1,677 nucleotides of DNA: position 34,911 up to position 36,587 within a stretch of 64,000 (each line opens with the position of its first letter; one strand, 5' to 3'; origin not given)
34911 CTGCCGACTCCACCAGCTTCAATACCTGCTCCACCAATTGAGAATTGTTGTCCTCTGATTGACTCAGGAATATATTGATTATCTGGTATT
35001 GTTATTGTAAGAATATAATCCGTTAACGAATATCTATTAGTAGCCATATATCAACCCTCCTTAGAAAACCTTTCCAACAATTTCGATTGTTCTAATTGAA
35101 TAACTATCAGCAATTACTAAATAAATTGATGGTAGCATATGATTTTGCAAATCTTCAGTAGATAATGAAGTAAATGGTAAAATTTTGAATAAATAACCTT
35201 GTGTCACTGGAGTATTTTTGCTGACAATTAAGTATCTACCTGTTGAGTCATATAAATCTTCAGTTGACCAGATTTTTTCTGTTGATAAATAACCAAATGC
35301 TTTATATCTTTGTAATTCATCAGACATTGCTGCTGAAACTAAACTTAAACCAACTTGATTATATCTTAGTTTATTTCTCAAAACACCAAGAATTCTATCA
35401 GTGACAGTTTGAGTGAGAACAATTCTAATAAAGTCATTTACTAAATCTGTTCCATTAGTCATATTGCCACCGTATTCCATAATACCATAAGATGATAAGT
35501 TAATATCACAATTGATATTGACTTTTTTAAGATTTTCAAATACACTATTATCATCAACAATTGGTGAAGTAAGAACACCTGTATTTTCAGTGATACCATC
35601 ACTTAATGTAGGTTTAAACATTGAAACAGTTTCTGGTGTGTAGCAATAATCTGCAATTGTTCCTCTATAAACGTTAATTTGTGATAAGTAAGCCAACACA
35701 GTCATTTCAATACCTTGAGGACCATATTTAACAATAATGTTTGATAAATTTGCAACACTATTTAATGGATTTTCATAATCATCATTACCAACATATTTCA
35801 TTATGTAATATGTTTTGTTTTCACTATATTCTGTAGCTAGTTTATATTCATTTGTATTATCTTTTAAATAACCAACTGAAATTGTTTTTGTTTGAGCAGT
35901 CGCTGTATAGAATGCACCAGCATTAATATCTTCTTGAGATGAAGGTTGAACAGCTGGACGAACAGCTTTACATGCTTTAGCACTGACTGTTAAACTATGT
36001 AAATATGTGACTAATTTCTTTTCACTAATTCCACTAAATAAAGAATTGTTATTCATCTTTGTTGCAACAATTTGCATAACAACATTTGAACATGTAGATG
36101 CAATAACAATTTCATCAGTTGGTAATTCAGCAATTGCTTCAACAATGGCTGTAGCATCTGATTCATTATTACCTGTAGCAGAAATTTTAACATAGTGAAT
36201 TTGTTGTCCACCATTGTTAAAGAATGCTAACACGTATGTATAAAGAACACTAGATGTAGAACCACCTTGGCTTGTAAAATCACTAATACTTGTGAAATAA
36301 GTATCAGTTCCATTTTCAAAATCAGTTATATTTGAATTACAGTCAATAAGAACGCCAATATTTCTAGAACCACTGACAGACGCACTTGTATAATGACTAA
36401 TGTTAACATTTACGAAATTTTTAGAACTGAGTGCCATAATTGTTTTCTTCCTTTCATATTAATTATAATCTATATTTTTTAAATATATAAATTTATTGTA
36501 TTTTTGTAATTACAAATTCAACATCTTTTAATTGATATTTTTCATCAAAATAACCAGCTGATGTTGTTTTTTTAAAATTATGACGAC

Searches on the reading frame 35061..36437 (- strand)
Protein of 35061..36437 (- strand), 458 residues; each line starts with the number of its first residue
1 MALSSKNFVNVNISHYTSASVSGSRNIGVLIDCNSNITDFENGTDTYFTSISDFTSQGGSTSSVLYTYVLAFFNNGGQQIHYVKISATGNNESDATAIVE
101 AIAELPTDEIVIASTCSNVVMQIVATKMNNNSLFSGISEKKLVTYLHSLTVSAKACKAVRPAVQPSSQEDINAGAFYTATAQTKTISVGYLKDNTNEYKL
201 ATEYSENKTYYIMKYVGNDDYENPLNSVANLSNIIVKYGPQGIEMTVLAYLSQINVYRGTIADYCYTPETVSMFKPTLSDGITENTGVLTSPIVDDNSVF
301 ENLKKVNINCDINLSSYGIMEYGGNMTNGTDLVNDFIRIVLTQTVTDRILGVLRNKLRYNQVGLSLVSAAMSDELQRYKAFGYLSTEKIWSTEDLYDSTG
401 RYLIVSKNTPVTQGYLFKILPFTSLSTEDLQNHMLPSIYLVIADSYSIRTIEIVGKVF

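Call 49: search_protein_families(library=phrogs, proteins=[window:35061-36437:-], max_evalue=0.001)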
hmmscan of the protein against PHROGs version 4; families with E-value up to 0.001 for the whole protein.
window:35061-36437:- (458 aa): 1 family
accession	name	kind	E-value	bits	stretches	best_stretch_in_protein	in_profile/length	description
phrog_205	-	tail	9.8e-11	42.1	1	1-456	11-431/455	tail sheath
